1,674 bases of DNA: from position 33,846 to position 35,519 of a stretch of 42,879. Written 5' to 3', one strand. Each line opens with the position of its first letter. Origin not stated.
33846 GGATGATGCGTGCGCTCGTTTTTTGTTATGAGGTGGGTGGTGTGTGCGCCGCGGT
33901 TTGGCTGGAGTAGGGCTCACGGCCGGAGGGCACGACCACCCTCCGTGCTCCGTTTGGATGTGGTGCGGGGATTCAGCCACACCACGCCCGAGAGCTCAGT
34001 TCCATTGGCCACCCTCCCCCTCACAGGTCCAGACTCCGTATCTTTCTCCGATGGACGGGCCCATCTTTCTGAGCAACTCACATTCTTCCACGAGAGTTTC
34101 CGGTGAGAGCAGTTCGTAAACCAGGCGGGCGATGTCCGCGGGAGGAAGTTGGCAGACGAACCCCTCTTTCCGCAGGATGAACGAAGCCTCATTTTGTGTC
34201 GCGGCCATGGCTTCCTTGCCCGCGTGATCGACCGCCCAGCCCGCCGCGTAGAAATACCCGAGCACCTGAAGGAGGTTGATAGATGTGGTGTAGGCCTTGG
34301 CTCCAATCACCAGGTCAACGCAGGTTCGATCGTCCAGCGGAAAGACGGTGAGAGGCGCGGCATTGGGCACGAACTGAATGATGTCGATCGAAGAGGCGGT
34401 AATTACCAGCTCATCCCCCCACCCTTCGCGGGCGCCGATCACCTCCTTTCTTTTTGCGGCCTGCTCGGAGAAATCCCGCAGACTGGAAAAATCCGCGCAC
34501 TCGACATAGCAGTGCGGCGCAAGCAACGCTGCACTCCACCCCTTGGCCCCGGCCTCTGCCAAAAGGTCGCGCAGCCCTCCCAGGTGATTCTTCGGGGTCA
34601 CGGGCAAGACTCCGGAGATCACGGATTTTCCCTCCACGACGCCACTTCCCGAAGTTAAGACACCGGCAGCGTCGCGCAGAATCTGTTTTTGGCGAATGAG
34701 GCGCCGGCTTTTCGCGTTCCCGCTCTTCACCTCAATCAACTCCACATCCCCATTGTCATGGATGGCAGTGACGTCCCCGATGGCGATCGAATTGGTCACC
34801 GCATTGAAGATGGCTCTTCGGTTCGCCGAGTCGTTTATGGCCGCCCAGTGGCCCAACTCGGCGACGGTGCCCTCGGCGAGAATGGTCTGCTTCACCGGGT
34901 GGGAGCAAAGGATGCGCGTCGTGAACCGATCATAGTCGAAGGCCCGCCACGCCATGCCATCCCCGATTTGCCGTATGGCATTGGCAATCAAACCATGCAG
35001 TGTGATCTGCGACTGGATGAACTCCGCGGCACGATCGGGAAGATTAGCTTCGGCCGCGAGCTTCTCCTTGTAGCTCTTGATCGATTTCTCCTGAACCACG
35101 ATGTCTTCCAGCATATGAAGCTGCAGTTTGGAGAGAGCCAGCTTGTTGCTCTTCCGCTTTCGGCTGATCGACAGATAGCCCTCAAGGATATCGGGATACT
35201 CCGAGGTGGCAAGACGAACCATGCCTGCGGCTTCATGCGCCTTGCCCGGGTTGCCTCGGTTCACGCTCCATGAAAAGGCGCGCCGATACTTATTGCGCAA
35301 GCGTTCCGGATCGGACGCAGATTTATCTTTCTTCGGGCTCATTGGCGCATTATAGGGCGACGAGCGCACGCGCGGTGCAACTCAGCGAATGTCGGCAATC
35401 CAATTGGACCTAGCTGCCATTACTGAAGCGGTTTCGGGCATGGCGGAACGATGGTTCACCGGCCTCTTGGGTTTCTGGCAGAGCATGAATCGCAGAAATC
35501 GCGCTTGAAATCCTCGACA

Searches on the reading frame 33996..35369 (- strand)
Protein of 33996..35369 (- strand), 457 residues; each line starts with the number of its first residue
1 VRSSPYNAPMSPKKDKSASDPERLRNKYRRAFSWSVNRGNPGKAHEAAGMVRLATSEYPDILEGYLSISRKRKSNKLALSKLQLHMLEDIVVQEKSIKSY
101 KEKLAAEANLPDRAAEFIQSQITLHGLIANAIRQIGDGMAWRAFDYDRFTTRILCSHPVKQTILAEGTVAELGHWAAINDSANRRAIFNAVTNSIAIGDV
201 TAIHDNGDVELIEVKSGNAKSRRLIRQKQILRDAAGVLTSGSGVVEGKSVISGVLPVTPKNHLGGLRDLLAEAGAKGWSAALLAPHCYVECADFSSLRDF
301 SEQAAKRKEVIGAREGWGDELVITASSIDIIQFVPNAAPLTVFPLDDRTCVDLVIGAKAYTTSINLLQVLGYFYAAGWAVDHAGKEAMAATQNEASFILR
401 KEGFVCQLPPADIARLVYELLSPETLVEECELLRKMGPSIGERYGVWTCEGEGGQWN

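Call 3: search_protein_families(library=pfam, proteins=[window:33996-35369:-], max_evalue=0.01)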
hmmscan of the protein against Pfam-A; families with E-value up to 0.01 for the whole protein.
window:33996-35369:- (457 aa): 0 families

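Call 4: search_protein_families(library=padloc, proteins=[window:33996-35369:-], max_evalue=0.01)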
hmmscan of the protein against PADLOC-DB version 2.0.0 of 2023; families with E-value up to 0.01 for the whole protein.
window:33996-35369:- (457 aa): 0 families

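Call 12: search_protein_families(library=ncbifam, proteins=[window:33996-35369:-], max_evalue=0.01)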
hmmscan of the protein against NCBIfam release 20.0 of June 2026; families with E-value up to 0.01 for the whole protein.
window:33996-35369:- (457 aa): 0 families

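Call 39: find_homologous_proteins(query=window:33996-35369:-, max_evalue=0.001)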
Query window:33996-35369:- (457 aa): 27 proteins with E <= 0.001 among 8000 candidates.
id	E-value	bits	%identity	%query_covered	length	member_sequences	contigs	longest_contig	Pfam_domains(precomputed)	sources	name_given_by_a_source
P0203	9.4e-279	943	96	98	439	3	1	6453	-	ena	-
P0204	5.1e-272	921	91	98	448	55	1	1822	-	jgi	jgi:hypothetical protein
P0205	7.6e-266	900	88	99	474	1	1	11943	-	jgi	jgi:hypothetical protein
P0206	4.5e-263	891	88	98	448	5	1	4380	-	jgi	jgi:hypothetical protein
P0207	5.3e-259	878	87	98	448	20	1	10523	-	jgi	jgi:hypothetical protein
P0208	7.8e-171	587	59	98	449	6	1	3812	-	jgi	jgi:hypothetical protein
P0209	1.4e-160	553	56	97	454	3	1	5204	-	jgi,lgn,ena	-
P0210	2.2e-154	533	56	97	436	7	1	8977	-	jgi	jgi:hypothetical protein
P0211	3.5e-154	532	55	97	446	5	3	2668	-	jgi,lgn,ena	jgi:hypothetical protein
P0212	3.6e-154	532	55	97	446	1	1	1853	-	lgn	-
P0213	7.0e-153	528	55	98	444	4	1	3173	-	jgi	jgi:hypothetical protein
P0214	7.9e-153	528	55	96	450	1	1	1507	-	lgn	-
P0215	7.8e-152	524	54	95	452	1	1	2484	-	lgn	-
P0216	7.2e-146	505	55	92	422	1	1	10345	-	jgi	jgi:hypothetical protein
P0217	1.1e-145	504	52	95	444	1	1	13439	-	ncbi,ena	-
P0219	5.9e-130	452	52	88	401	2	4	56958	-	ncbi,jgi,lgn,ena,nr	ncbi:MAG TPA: hypothetical protein VN948_14315 [Terriglobales bacterium]|nr:hypothetical protein [Te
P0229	5.5e-69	251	40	72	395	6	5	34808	-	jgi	jgi:hypothetical protein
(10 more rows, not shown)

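Call 41: find_encoding_contigs(protein=P0219, flank=8000, max_places=3)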
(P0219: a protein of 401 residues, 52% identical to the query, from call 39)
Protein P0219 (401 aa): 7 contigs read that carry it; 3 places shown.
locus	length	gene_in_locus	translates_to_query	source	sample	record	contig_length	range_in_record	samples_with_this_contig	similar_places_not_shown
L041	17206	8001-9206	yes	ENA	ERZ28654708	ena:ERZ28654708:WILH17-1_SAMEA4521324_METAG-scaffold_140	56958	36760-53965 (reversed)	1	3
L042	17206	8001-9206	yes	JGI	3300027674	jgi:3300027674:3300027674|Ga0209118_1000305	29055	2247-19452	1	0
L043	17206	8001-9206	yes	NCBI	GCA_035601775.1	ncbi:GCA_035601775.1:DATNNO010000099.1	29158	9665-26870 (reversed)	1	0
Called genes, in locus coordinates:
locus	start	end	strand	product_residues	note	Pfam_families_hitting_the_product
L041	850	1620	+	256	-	-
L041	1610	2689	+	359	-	PF00753:Lactamase_B (faint)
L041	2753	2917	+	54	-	-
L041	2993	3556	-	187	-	-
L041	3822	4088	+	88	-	PF00312:Ribosomal_S15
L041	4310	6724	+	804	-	PF01138:RNase_PH, PF03725:RNase_PH_C, PF03726:PNPase (weak), PF01138:RNase_PH, PF00013:KH_1, PF00575:S1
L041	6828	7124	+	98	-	-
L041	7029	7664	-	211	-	-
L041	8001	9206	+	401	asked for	-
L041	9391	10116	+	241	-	-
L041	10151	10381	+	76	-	-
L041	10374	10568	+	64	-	-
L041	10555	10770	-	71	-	-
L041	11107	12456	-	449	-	PF00275:EPSP_synthase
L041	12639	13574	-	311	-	PF13580:SIS_2, PF22645:GKRP_SIS_N, PF01380:SIS, PF20741:GKRP-like_C (faint), PF19026:UBA_HYPK (faint)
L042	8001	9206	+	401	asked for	-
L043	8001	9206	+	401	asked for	-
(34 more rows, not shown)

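Call 42: find_encoding_contigs(protein=P0229, flank=8000, max_places=3)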
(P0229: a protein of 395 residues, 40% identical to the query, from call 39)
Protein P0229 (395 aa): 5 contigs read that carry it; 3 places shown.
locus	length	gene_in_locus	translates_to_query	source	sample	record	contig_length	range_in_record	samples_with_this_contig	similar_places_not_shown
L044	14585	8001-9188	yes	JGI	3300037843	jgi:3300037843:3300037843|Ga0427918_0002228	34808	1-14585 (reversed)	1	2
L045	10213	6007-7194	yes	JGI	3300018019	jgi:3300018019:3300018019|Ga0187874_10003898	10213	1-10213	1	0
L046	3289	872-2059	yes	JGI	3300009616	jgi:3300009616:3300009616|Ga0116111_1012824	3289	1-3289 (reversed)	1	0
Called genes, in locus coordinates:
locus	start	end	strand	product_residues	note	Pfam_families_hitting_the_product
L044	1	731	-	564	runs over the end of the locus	PF01555:N6_N4_Mtase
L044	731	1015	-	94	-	-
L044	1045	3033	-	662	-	PF03235:GmrSD_N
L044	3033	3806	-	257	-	PF14335:DUF4391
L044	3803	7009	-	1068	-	PF00176:SNF2-rel_dom, PF04851:ResIII (weak), PF00270:DEAD (faint), PF00271:Helicase_C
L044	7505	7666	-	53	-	-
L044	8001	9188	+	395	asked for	-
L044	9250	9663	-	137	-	PF01402:RHH_1, PF08753:NikR_C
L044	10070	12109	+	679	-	PF13620:CarboxypepD_reg (faint), PF07715:Plug, PF00593:TonB_dep_Rec_b-barrel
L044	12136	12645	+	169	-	PF12822:ECF_trnsprt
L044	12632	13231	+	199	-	PF01209:Ubie_methyltran (weak), PF13489:Methyltransf_23, PF13847:Methyltransf_31, PF13649:Methyltransf_25, PF08241:Methyltransf_11, PF08242:Methyltransf_12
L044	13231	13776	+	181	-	-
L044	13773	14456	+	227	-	PF00005:ABC_tran, PF02463:SMC_N (weak), PF13304:AAA_21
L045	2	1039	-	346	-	?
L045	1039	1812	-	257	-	PF14335:DUF4391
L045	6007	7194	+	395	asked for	-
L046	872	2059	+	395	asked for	-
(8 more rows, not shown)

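Call 53: predict_structure(alignment_id=A1)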
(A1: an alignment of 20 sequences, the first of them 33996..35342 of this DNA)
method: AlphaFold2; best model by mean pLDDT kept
length: 448 residues; sequences in the alignment: 20
mean_pLDDT: 79.0   pTM: 0.82
mean pLDDT of the five models: 79.0, 75.3, 75.1, 73.8, 71.7
residues with pLDDT >= 90: 155; 70-90: 189; 50-70: 65; < 50: 39
segments of 3 or more residues with pLDDT < 50: 1-33
pLDDT, mean of each block of 10 residues (from residue 1): 31 29 35 66 87 97 89 90 90 87 89 91 92 87 69 50 62 79 78 83 68 64 79 79 87 95 91 93 76 56 60 82 77 93 91 92 96 89 89 91 89 94 85 77 82
secondary structure, 60 per line:
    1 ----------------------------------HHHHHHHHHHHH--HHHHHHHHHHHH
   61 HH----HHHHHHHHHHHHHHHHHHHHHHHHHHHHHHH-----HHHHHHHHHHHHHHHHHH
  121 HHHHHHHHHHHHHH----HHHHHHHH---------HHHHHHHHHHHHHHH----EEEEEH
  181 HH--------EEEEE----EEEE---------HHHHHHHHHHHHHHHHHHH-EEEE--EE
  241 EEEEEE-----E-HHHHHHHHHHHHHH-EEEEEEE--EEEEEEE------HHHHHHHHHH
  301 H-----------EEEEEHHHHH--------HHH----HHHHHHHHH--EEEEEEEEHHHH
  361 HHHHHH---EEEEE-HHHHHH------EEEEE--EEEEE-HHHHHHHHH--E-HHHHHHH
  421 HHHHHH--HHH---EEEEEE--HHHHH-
elements in order: H35-46 H49-62 H67-97 H103-134 H139-146 H156-170 E175-179 E191-195 E200-203 H213-231 E233-236 E239-246 H254-267 E269-275 E278-284 H291-301 E313-317 H318-322 H338-346 E349-356 H357-366 E370-374 H376-381 E388-392 E395-399 H401-409 H414-426 E435-440 H443-447

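Call 57: fold_search(model_id=the predicted structure, library=pdb)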
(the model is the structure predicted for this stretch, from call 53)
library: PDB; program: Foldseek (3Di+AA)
matches with E <= 10: 119; with E <= 0.001: 0
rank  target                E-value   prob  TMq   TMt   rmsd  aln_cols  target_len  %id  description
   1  6m99_G                7.6e-01  0.08  0.08  0.04  18.4       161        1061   13  In situ structure of transcriptional enzyme complex and asymmetric inner capsid protein of aquareovirus at primed stat (released 2018-09-05)
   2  7bdx_B                8.0e-01  0.18  0.12  0.22  12.6       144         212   12  Armadillo domain of HSF2BP in complex with BRCA2 peptide (released 2021-07-07)
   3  7oz6_BBB              1.2e+00  0.02  0.09  0.10  21.1       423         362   11  Crystal structure of Rhizobium etli inducible L-asparaginase ReAV (monoclinic form MC) (released 2021-11-24)
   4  9g67_B                1.5e+00  0.02  0.09  0.10  21.1       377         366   11  Crystal structure of Rhizobium etli L-asparaginase ReAV K138H mutant in complex with L-Asn (released 2025-01-15)
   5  9atb_A                1.5e+00  0.04  0.12  0.13  35.6       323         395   11  cryo-EM of Cupriavidus gilardii flagellum (released 2024-11-13)
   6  7os3_BBB              1.7e+00  0.02  0.09  0.10  21.4       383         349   12  Crystal structure of Rhizobium etli inducible L-asparaginase ReAV solved by S-SAD (orthorhombic form START) (released 2021-11-24)
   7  7wyu_A                1.9e+00  0.01  0.08  0.05  33.5       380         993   10  Cryo-EM structure of Na+,K+-ATPase in the E2P state formed by ATP (released 2022-04-27)
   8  7bdx_C                2.0e+00  0.10  0.12  0.21  12.9       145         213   11  Armadillo domain of HSF2BP in complex with BRCA2 peptide (released 2021-07-07)
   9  8rug_A                2.3e+00  0.02  0.09  0.11  20.6       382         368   11  Crystal structure of Rhizobium etli L-asparaginase ReAV C189A mutant (released 2024-04-17)
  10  3k1l_B                2.6e+00  0.01  0.06  0.07  19.2       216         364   10  Crystal Structure of FANCL (released 2010-02-16)
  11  7oz6_AAA              2.6e+00  0.01  0.09  0.10  21.4       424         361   10  Crystal structure of Rhizobium etli inducible L-asparaginase ReAV (monoclinic form MC) (released 2021-11-24)
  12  9p6i_A                2.8e+00  0.30  0.12  0.27   7.8        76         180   22  Crystal Structure of the Histidine Kinase VC2136 from Vibrio cholerae serotype O1 (released 2025-08-20)
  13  2ym9_B                3.0e+00  0.02  0.13  0.17  25.1       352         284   12  SipD from Salmonella typhimurium (released 2011-08-17)
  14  6vjy_B                3.1e+00  0.44  0.18  0.27   4.8       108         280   11  Cryo-EM structure of Hrd1/Hrd3 monomer (released 2020-04-29)
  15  8y7f_A                3.3e+00  0.02  0.13  0.15  22.7       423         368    7  Crystal structure of CARF domain-truncated Csx1-Crn2 from Marinitoga sp. (released 2024-07-17)
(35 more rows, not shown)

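Call 62: search_protein_families(library=phrogs, proteins=[window:33996-35342:-], max_evalue=0.001)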
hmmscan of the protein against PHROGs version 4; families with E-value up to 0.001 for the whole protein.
window:33996-35342:- (448 aa): 0 families

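Call 64: fold_search(model_id=the predicted structure, library=viral)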
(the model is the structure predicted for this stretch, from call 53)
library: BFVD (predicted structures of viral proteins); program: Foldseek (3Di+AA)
matches with E <= 10: 246; with E <= 0.001: 0
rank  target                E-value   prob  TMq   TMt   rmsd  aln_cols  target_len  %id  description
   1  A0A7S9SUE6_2          8.7e-02  0.12  0.11  0.07  21.6       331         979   14  Uncharacterized protein [Virus NIOZ-UU157]
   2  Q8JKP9                4.0e-01  0.10  0.13  0.06  24.7       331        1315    9  Stress-induced protein STI1 [Heliothis zea nudivirus 1]
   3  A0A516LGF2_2          5.7e-01  0.03  0.11  0.06  22.3       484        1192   12  (no name in the UniProt tables at hand)
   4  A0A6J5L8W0            6.3e-01  0.15  0.14  0.18  17.4       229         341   11  Flagellar basal-body/hook protein, C-terminal domain containing protein [uncultured Caudovirales phage]
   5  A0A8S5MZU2            6.6e-01  0.09  0.12  0.17  19.3       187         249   12  Uncharacterized protein [Siphoviridae sp. ct43U4]
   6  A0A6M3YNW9            7.7e-01  0.04  0.09  0.13  19.9       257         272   12  Uncharacterized protein [Picornavirales sp.]
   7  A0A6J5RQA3            9.0e-01  0.30  0.14  0.31  14.4       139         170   16  Uncharacterized protein [uncultured Caudovirales phage]
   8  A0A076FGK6            1.0e+00  0.03  0.10  0.15  27.9       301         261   10  Putative small conductance mechanosensetive channel protein [Aureococcus anophagefferens virus]
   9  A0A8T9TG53            1.0e+00  0.15  0.11  0.10  25.3       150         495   11  (no name in the UniProt tables at hand)
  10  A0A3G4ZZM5            1.2e+00  0.08  0.14  0.13  16.6       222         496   10  Helicase ATP-binding domain-containing protein (Fragment) [Gaeavirus sp.]
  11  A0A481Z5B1            1.2e+00  0.04  0.11  0.10  19.0       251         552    8  Uncharacterized protein [Pithovirus LCPAC202]
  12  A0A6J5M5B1            1.2e+00  0.02  0.10  0.09  29.4       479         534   12  Uncharacterized protein [uncultured Caudovirales phage]
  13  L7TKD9                1.4e+00  0.09  0.10  0.26   8.8       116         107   10  Uncharacterized protein [Haloarcula vallismortis tailed virus 1]
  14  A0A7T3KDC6            1.4e+00  0.04  0.10  0.14  33.8       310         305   11  Putative homing endonuclease [Campylobacter phage F336]
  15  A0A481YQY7            1.4e+00  0.02  0.08  0.09  24.5       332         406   10  Uncharacterized protein [Iridovirus LCIVAC01]
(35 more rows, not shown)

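Call 82: search_protein_representatives(alignment_id=A1)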
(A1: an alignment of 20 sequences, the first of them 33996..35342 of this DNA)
Query: 20 sequences, 446 profile positions. Proteins with E-value up to 0.001 (for the whole library): 1220; up to 1e-10: 626; up to 1e-30: 164. The best 150 are listed.
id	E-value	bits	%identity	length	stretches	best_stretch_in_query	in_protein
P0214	8.1e-214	726.8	-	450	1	1-446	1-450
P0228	2.9e-173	593.1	-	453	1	14-446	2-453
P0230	1.0e-162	558.3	-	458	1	11-445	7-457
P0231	6.0e-162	555.8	-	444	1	15-446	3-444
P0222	2.7e-147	507.5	-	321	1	68-383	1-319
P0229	2.7e-145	500.9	-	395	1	13-349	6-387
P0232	1.1e-132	459.3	-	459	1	16-445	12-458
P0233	4.4e-131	454.1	-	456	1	17-446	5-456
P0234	1.8e-128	445.4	-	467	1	5-446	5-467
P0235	1.7e-126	438.9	-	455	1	16-446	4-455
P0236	1.7e-124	432.3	-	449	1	13-445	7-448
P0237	2.0e-120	418.9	-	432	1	36-446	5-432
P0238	5.1e-119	414.3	-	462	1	15-445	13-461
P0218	1.5e-115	402.9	-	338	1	86-345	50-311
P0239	5.3e-110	384.6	-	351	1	103-445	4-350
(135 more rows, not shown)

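Call 86: search_protein_families(library=pfam, alignment_id=A4, max_evalue=0.01)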
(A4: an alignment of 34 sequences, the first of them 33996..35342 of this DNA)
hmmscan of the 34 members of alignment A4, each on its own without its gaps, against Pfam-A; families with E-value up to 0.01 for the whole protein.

A. member 1, window:33996-35342:- (448 aa): 0 families

B. families by the number of members that match (of 34 scanned): 2 families
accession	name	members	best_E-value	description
PF21563.3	Mcp40H-20_sensor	1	0.0012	Methyl-accepting chemotaxis sensory transducer, class 40H, sensor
PF03548.22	LolA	1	0.0086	Outer membrane lipoprotein carrier protein LolA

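Call 87: search_protein_families(library=padloc, alignment_id=A4, max_evalue=0.01)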
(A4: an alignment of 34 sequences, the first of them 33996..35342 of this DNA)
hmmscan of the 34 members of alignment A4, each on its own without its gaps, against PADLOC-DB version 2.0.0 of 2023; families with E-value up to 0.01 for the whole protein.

A. member 1, window:33996-35342:- (448 aa): 0 families

B. families by the number of members that match (of 34 scanned): 0 families

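Call 88: search_solved_structures(query=A4, max_evalue=10, show_alignments=2)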
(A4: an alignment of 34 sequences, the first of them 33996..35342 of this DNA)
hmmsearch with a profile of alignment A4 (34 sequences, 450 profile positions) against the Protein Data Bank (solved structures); distinct sequences matched with E-value up to 10: 13.
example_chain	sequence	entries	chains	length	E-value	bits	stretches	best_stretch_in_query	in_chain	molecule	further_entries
28js_K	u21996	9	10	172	0.042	15.6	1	209-294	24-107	Centrin-2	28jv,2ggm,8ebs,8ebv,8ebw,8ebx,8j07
5j0h_A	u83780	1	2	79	0.059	15.1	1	61-121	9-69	Design construct 2L6HC3_13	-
2obh_A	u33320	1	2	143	0.09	14.5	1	212-294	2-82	Centrin-2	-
6n9h_A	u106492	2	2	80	0.13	14.1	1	58-120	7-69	amantadine-binding protein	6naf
1zmz_A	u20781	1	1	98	0.14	13.9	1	209-277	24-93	Centrin-2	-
2ami_A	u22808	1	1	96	0.16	13.7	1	209-277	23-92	Caltractin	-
2xhe_A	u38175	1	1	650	0.2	13.4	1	108-152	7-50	UNC18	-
1vf6_A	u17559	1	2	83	0.3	12.8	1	48-103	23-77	PALS1-associated tight junction protein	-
8ugc_A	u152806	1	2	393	0.37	12.5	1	218-288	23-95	FD15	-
8g4k_A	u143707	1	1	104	0.62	11.8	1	19-112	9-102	5HCS_TGFBR2_1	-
9dkk_D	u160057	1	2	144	0.97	11.1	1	66-121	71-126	Miniprotein cb3_GGGSGGGS_SB175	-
4orz_C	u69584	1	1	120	1.2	10.8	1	18-55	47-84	single domain antibody sdAb19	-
8hbg_E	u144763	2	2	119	1.6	10.4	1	8-59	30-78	M678F nab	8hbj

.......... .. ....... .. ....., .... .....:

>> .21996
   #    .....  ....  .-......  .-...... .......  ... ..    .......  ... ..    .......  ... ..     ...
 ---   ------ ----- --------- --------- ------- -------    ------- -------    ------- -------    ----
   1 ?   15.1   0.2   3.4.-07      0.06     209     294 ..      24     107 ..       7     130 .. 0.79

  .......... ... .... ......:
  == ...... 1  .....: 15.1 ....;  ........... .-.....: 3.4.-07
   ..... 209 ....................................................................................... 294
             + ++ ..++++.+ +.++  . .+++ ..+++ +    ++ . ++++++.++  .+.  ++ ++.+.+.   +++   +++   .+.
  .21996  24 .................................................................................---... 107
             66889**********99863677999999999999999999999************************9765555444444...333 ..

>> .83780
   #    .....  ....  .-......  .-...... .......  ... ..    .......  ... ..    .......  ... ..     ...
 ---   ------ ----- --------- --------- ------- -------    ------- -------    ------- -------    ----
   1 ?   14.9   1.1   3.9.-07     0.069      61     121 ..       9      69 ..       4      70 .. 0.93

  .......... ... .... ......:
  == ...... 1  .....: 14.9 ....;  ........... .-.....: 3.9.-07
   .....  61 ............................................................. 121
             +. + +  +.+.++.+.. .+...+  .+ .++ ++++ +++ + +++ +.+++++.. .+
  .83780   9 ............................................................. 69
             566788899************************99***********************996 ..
